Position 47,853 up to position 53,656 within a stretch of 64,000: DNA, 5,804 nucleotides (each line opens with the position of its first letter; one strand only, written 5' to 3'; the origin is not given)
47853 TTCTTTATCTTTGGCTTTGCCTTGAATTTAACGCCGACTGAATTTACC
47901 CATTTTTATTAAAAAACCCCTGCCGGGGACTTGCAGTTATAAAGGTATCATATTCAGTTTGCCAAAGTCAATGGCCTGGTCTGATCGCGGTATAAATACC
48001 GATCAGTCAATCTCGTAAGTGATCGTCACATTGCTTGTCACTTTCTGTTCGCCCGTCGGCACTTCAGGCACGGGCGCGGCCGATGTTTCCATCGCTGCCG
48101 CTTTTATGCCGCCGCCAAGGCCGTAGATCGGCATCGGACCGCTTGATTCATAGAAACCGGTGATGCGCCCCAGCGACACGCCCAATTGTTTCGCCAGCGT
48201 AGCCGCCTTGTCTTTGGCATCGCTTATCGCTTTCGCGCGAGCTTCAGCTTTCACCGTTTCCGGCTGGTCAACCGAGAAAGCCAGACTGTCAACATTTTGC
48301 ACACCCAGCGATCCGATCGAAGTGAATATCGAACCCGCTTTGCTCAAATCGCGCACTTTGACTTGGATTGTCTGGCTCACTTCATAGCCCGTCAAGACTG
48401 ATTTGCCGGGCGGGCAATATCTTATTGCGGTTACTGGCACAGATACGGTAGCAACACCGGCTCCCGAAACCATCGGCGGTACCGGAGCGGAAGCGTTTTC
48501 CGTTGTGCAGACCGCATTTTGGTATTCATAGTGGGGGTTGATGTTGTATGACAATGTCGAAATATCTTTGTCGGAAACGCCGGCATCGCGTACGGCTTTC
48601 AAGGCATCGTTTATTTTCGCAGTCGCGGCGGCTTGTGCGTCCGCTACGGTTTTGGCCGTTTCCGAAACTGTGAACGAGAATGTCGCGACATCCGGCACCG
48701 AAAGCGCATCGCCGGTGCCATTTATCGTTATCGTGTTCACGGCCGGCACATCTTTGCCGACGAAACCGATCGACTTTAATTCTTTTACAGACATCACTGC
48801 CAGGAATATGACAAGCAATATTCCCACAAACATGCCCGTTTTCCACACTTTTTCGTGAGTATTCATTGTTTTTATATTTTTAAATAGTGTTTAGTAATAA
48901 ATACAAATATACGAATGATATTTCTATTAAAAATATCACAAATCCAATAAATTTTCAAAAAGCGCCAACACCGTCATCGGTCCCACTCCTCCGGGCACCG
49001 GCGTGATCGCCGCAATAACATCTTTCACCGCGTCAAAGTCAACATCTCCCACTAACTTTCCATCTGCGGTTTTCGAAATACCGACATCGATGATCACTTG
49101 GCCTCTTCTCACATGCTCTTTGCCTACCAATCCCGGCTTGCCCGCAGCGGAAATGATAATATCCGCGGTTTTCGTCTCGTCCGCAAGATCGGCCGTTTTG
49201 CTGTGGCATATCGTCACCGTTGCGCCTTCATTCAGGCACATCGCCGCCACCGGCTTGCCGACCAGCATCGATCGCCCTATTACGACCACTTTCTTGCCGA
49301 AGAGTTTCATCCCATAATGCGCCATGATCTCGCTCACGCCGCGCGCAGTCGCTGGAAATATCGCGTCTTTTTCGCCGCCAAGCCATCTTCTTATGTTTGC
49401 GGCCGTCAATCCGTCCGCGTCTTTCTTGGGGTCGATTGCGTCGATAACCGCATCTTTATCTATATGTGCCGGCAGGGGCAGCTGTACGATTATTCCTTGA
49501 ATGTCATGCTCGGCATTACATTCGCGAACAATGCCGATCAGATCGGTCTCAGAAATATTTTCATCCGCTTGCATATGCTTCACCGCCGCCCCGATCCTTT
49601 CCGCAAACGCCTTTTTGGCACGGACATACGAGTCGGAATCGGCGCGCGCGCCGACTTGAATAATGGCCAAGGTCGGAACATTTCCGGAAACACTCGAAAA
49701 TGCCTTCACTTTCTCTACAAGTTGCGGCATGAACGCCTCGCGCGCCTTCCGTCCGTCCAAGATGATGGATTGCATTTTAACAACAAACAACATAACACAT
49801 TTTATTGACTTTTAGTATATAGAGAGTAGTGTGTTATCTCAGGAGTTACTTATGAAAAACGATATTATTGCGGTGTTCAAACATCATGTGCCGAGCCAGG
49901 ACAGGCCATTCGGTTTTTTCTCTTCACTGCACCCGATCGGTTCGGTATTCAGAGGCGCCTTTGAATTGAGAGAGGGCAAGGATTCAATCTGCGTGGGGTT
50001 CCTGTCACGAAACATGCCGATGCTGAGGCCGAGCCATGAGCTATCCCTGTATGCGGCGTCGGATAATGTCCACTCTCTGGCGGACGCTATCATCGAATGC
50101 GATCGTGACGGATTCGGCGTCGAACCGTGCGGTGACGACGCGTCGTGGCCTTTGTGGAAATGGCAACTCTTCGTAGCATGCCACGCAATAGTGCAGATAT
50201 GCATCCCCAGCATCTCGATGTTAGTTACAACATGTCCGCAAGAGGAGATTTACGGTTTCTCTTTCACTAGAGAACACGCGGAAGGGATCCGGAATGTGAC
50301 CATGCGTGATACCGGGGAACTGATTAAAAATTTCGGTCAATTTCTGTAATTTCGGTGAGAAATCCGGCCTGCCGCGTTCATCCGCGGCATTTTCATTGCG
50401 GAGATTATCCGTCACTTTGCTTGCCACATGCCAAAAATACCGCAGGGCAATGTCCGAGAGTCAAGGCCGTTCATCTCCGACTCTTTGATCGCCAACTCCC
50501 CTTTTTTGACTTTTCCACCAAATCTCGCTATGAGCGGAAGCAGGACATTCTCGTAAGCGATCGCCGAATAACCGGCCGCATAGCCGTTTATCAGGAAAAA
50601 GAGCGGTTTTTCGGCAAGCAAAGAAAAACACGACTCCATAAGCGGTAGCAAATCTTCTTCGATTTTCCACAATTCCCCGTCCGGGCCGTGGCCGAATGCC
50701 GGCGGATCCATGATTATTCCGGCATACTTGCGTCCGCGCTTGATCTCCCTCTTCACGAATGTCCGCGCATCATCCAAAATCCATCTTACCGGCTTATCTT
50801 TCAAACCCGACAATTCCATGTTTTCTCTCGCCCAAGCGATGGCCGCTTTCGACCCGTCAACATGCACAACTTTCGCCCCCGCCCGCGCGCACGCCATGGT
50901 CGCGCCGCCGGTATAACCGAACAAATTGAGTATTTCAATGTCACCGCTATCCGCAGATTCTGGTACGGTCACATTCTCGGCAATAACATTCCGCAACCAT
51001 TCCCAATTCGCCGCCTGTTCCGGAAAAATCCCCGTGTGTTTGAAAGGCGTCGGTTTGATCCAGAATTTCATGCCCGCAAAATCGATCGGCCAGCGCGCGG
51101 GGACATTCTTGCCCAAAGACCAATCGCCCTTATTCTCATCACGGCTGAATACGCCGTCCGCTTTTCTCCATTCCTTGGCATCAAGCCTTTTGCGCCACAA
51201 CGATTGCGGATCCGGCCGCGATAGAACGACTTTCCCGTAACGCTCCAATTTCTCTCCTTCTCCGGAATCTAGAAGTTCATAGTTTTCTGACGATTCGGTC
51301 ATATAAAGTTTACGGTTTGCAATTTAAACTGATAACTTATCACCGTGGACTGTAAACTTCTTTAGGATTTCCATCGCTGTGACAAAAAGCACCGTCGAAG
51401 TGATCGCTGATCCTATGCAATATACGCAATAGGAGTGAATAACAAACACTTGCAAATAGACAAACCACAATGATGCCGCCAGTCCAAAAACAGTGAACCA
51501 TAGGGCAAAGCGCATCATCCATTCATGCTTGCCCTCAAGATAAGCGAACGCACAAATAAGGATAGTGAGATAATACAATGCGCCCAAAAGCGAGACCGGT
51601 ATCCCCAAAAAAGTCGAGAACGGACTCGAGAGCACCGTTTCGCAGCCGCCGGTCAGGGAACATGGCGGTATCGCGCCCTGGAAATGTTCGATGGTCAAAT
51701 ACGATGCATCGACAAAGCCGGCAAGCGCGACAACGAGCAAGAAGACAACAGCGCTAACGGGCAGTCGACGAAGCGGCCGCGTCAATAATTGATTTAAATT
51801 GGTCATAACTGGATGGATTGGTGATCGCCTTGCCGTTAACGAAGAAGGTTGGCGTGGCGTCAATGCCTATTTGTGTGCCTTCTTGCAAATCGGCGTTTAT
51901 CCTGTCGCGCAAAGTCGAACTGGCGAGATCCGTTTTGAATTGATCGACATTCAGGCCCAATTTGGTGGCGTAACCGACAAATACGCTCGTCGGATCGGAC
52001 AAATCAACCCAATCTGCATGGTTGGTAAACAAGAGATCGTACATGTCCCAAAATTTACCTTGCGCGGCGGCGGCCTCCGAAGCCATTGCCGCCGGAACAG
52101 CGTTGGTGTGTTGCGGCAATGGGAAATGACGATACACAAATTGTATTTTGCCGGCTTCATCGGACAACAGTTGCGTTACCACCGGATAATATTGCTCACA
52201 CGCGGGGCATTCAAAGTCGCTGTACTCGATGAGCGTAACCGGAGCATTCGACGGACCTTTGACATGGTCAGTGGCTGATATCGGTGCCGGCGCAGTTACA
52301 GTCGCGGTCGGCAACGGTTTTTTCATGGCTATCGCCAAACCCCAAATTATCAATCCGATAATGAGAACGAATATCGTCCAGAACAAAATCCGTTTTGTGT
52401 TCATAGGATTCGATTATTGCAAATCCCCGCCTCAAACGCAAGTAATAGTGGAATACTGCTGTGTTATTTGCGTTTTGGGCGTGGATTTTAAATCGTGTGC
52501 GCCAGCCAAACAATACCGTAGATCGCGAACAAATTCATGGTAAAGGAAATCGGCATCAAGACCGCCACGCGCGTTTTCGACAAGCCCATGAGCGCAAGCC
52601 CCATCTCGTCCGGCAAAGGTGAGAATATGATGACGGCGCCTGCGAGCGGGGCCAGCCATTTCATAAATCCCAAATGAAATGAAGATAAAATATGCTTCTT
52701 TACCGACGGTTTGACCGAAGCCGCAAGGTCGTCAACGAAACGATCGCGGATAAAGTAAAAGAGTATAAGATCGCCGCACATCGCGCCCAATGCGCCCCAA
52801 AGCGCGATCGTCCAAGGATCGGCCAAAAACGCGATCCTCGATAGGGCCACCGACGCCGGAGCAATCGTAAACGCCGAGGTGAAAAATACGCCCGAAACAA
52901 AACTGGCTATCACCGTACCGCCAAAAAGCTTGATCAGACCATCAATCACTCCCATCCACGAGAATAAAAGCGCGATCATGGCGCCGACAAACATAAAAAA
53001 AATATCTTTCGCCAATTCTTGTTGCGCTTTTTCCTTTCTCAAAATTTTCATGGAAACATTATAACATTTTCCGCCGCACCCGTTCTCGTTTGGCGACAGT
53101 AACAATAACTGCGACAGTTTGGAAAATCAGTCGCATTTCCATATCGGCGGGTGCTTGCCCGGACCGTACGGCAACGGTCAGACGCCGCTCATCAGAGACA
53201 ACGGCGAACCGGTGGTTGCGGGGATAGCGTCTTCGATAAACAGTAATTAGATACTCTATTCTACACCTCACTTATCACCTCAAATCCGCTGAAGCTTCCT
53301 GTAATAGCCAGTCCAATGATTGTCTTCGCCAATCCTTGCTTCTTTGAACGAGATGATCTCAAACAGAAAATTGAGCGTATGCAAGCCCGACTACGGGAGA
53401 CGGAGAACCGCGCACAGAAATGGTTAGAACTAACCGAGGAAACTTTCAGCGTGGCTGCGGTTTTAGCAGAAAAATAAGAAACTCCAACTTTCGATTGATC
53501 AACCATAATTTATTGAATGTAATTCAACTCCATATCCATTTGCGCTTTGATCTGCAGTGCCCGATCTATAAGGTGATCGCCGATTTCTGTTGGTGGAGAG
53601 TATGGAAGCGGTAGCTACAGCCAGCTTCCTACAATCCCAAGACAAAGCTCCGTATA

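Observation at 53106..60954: GC-richer accessory island carrying a partial de novo pyrimidine pathway (pyrD, pyrC, fused pyrE-pyrF) plus isochorismatase-like hydrolase, methyltransferase and SGNH hydrolase genes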

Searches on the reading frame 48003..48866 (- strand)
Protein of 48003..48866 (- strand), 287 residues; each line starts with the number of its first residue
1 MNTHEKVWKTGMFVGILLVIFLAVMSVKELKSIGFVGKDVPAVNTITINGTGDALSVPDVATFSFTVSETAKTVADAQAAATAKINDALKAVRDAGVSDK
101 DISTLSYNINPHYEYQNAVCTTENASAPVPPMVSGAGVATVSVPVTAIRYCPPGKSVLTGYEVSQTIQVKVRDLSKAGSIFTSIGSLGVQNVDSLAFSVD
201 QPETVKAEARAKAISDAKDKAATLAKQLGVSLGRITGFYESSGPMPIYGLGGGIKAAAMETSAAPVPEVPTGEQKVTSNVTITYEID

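Call 11: search_protein_families(library=pfam, proteins=[window:48003-48866:-], max_evalue=0.00001)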
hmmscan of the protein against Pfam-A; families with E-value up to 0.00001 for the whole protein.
window:48003-48866:- (287 aa): 1 family
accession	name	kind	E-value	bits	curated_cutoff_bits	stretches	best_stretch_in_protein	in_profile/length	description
PF04402.19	SIMPL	-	4.2e-46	158.2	25.2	1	46-284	1-205/205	Protein of unknown function (DUF541)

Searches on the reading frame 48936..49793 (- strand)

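Call 11: search_protein_families(library=pfam, proteins=[window:48936-49793:-], max_evalue=0.00001)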
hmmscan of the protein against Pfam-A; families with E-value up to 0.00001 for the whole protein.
window:48936-49793:- (285 aa): 2 families
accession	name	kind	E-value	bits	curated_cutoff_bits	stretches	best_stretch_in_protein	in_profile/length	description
PF02882.25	THF_DHG_CYH_C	-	1.3e-58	197.2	27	1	133-284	4-154/160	Tetrahydrofolate dehydrogenase/cyclohydrolase, NAD(P)-binding domain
PF00763.28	THF_DHG_CYH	-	3e-31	108.5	32.8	1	12-127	1-115/115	Tetrahydrofolate dehydrogenase/cyclohydrolase, catalytic domain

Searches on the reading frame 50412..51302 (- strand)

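Call 6: search_protein_families(library=pfam, proteins=[window:50412-51302:-], max_evalue=0.01)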
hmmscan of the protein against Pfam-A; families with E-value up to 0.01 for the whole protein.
window:50412-51302:- (296 aa): 4 families
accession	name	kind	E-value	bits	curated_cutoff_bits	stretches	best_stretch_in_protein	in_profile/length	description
PF10672.15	Methyltrans_SAM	-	1e-09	38.5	27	1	55-206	71-209/286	S-adenosylmethionine-dependent methyltransferase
PF03602.21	Cons_hypoth95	-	0.00016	21.9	24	1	122-201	43-122/182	Conserved hypothetical protein 95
PF09445.16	Methyltransf_15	-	0.00039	20.5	22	1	124-204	4-83/165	RNA cap guanine-N2 methyltransferase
PF13649.12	Methyltransf_25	-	0.0017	19.4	27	1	131-182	8-58/97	Methyltransferase domain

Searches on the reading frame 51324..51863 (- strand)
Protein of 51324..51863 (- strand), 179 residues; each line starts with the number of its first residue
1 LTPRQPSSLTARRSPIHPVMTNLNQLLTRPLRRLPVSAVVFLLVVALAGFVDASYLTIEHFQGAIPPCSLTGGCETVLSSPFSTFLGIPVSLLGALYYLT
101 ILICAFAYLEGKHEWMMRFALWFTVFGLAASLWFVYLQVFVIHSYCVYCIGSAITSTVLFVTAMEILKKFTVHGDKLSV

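Call 6: search_protein_families(library=pfam, proteins=[window:51324-51863:-], max_evalue=0.01)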
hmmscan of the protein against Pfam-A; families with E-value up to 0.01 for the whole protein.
window:51324-51863:- (179 aa): 1 family
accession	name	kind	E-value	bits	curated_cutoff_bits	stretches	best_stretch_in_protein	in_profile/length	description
PF07884.19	VKOR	-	5.4e-28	98.2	27.5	1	41-163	2-133/134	Vitamin K epoxide reductase family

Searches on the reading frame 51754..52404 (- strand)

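Call 6: search_protein_families(library=pfam, proteins=[window:51754-52404:-], max_evalue=0.01)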
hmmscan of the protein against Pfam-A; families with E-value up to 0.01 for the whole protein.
window:51754-52404:- (216 aa): 4 families
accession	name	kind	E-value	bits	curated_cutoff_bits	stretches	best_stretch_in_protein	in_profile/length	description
PF13462.12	Thioredoxin_4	-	4e-34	118.6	23.2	1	44-209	3-165/165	Thioredoxin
PF01323.26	DSBA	-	5.3e-18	65.9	25.6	1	57-207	1-190/191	DSBA-like thioredoxin domain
PF13743.12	Thioredoxin_5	-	2.1e-06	28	27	1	140-192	114-166/186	Thioredoxin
PF18400.7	Thioredoxin_12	-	0.00091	19.6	26.1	1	43-98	131-186/190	Thioredoxin-like domain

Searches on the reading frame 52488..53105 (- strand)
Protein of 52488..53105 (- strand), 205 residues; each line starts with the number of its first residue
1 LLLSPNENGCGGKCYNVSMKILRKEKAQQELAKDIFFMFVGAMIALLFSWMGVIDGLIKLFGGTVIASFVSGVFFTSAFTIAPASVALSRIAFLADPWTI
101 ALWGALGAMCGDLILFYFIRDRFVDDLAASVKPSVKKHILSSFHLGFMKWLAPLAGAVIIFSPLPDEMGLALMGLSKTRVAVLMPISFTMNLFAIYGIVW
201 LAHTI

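Call 5: search_protein_families(library=pfam, proteins=[window:52488-53105:-], max_evalue=0.01)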
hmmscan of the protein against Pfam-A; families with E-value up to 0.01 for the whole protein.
window:52488-53105:- (205 aa): 1 family
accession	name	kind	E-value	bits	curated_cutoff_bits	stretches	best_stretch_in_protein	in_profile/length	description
PF09335.16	VTT_dom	-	0.00034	21.5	33.9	1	83-182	2-101/123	VTT domain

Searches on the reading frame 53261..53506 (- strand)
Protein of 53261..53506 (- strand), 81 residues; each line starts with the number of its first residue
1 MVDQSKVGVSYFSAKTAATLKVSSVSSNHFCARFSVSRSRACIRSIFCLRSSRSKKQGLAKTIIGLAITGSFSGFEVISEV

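Call 5: search_protein_families(library=pfam, proteins=[window:53261-53506:-], max_evalue=0.01)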
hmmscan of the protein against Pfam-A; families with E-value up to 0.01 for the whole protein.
window:53261-53506:- (81 aa): 0 families

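Call 7: search_protein_families(library=ncbifam, proteins=[window:53261-53506:-], max_evalue=0.01)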
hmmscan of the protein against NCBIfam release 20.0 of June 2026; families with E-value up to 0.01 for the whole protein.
window:53261-53506:- (81 aa): 0 families
